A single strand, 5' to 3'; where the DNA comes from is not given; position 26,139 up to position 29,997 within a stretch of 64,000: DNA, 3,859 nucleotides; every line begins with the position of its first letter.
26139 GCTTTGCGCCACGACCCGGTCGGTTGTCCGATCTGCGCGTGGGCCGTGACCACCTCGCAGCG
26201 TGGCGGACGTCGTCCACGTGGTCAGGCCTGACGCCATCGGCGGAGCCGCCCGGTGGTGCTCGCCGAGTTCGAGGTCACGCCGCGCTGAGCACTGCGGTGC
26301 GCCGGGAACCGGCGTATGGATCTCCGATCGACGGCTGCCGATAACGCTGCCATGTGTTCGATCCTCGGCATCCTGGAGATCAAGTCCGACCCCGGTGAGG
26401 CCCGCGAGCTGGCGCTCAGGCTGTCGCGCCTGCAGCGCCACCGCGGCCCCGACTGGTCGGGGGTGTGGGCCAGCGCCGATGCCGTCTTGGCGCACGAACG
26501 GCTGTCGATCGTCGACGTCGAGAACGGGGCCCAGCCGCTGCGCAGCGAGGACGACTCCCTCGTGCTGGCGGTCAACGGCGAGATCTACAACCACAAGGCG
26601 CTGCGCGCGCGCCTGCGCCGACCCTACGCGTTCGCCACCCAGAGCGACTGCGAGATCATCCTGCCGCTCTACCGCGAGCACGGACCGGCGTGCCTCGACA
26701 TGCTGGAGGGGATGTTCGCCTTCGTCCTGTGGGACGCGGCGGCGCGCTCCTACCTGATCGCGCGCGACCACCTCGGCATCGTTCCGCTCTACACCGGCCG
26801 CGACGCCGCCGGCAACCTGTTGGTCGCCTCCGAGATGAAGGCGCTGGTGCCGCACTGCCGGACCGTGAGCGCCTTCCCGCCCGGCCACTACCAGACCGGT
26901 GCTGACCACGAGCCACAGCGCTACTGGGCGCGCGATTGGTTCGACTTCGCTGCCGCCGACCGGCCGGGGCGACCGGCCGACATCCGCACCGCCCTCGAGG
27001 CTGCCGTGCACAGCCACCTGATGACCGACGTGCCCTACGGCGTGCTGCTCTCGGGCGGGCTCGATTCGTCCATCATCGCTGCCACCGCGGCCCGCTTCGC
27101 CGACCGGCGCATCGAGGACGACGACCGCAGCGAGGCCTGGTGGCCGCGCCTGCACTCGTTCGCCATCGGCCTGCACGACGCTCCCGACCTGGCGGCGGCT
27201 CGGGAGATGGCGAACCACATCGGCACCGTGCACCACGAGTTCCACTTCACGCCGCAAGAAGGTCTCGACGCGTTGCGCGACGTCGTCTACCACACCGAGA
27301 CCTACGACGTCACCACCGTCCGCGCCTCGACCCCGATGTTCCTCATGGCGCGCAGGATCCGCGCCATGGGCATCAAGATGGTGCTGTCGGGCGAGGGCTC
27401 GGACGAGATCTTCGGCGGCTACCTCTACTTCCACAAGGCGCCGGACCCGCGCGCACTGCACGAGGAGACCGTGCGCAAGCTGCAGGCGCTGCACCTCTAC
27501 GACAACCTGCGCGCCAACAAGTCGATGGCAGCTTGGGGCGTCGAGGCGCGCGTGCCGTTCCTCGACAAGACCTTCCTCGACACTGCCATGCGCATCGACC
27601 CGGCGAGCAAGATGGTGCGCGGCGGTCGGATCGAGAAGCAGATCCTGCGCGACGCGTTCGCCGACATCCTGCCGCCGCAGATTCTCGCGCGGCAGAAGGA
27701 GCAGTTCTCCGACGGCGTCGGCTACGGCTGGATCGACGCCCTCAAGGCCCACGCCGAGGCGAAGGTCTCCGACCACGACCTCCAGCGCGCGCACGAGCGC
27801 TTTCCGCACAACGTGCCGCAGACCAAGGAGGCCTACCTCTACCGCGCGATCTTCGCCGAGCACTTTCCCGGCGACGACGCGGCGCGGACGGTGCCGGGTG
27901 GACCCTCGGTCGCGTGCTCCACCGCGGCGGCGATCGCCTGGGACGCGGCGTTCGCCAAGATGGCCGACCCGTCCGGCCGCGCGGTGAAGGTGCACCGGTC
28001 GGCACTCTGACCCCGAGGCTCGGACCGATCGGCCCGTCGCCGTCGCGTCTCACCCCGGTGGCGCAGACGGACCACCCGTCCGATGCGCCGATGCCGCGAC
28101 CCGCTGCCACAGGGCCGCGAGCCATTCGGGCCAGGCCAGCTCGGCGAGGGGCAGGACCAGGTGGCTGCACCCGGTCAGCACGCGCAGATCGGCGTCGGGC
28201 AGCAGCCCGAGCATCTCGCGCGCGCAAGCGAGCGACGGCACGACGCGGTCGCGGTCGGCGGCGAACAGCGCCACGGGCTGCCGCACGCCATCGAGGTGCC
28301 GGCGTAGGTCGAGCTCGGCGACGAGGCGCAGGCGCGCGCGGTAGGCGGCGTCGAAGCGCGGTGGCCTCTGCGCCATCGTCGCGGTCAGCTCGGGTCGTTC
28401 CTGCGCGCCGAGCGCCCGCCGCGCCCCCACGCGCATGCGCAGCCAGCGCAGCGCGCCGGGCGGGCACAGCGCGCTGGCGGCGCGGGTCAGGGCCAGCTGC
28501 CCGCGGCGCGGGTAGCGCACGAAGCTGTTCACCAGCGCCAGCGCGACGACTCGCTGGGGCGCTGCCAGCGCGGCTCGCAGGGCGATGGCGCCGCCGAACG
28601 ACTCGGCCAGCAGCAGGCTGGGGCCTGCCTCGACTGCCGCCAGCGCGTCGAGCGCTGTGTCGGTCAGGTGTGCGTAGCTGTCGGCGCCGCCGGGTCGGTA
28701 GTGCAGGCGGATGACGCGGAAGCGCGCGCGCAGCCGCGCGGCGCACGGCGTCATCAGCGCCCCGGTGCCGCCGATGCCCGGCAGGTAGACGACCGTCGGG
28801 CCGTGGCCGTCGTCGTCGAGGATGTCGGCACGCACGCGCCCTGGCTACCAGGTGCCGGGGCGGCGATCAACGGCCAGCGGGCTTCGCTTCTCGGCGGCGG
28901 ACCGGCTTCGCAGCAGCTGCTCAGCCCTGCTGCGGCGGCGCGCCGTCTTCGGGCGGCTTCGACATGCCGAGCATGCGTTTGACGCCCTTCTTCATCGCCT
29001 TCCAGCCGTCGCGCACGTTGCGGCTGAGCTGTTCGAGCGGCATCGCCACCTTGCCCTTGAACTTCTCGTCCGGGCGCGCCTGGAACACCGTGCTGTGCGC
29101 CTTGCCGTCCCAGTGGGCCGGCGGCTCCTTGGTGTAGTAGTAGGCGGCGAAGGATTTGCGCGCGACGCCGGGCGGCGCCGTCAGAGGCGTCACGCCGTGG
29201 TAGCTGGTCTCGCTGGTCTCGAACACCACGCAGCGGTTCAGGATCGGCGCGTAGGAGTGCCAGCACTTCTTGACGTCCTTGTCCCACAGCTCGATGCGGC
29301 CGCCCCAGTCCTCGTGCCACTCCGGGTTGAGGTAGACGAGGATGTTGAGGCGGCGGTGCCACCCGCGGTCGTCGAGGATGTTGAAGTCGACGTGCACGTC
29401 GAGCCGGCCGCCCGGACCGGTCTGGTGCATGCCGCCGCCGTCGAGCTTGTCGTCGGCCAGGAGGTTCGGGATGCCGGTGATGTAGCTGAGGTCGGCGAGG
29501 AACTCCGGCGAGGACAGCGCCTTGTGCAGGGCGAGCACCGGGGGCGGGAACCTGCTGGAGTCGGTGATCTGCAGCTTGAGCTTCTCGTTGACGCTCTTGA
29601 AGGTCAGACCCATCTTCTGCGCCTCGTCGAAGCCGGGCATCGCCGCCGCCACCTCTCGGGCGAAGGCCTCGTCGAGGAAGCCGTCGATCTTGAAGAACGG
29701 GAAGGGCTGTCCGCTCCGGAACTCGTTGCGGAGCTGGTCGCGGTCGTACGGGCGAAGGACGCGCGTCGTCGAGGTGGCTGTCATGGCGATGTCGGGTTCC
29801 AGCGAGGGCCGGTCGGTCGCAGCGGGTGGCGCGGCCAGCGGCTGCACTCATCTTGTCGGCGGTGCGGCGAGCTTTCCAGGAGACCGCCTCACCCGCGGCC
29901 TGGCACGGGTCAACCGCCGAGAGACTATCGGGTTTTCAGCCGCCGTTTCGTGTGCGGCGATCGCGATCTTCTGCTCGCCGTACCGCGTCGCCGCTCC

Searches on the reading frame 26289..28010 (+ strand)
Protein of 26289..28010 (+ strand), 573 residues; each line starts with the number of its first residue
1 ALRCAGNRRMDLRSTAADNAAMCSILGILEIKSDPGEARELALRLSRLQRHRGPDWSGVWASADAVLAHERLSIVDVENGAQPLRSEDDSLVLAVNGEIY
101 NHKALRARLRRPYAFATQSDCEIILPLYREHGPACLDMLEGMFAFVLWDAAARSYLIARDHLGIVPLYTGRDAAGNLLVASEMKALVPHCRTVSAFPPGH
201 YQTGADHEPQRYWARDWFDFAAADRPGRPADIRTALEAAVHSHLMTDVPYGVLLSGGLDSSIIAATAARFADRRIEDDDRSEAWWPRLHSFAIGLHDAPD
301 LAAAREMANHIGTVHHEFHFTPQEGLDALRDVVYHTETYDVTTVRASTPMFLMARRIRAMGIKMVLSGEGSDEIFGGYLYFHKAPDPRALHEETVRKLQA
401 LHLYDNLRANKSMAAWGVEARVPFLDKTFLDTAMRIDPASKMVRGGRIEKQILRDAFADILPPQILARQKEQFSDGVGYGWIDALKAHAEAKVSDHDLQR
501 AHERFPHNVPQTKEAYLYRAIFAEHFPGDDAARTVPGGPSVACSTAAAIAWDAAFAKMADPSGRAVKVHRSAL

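Call 29: search_protein_families(library=pfam, proteins=[window:26289-28010:+], max_evalue=0.00001)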
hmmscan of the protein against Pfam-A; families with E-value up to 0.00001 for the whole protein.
window:26289-28010:+ (573 aa): 4 families
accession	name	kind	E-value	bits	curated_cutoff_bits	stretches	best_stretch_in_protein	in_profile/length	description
PF00733.27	Asn_synthase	-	1.6e-86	291.6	21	2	232-385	2-141/354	Asparagine synthase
PF13537.11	GATase_7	-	2.8e-42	144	25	1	69-187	1-122/123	Glutamine amidotransferase domain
PF13522.11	GATase_6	-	1e-38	132.7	27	1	54-182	1-130/130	Glutamine amidotransferase domain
PF12481.13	DUF3700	-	5.1e-09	36.4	27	1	136-201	126-192/228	Aluminium induced protein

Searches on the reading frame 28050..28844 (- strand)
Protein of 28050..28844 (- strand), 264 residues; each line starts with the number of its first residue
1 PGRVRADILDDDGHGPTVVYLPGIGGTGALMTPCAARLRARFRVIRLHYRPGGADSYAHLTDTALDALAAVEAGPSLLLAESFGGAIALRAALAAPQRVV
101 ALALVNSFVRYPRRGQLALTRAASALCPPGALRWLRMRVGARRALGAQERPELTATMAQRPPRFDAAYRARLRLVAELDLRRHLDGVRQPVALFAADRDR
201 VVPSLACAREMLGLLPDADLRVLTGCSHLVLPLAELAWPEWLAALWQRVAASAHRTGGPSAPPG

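Call 29: search_protein_families(library=pfam, proteins=[window:28050-28844:-], max_evalue=0.00001)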
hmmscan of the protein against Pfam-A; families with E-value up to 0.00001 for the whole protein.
window:28050-28844:- (264 aa): 2 families
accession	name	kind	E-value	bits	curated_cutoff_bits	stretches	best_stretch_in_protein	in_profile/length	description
PF00561.26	Abhydrolase_1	-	2.2e-09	37.8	25.8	1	16-231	1-241/245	alpha/beta hydrolase fold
PF12146.15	Hydrolase_4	-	2.6e-08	33.9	27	1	72-230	74-234/239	Serine aminopeptidase, S33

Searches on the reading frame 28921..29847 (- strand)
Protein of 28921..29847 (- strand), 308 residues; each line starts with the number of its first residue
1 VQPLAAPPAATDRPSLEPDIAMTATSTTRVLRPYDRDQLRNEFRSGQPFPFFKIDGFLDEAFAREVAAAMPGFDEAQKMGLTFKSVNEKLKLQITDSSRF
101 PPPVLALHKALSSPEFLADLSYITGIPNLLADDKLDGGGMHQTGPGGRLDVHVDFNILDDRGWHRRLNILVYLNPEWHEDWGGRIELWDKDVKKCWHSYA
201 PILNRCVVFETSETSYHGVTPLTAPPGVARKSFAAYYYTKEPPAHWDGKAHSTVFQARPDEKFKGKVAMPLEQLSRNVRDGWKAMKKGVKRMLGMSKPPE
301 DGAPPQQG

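Call 29: search_protein_families(library=pfam, proteins=[window:28921-29847:-], max_evalue=0.00001)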
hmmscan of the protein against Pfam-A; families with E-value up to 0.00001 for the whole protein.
window:28921-29847:- (308 aa): 2 families
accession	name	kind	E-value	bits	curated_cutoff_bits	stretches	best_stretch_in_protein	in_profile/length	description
PF13640.12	2OG-FeII_Oxy_3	-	3.3e-19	70.1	27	1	140-238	3-98/98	2OG-Fe(II) oxygenase superfamily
PF13661.12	2OG-FeII_Oxy_4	-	1.3e-10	42.1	27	1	159-222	16-84/98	2OG-Fe(II) oxygenase superfamily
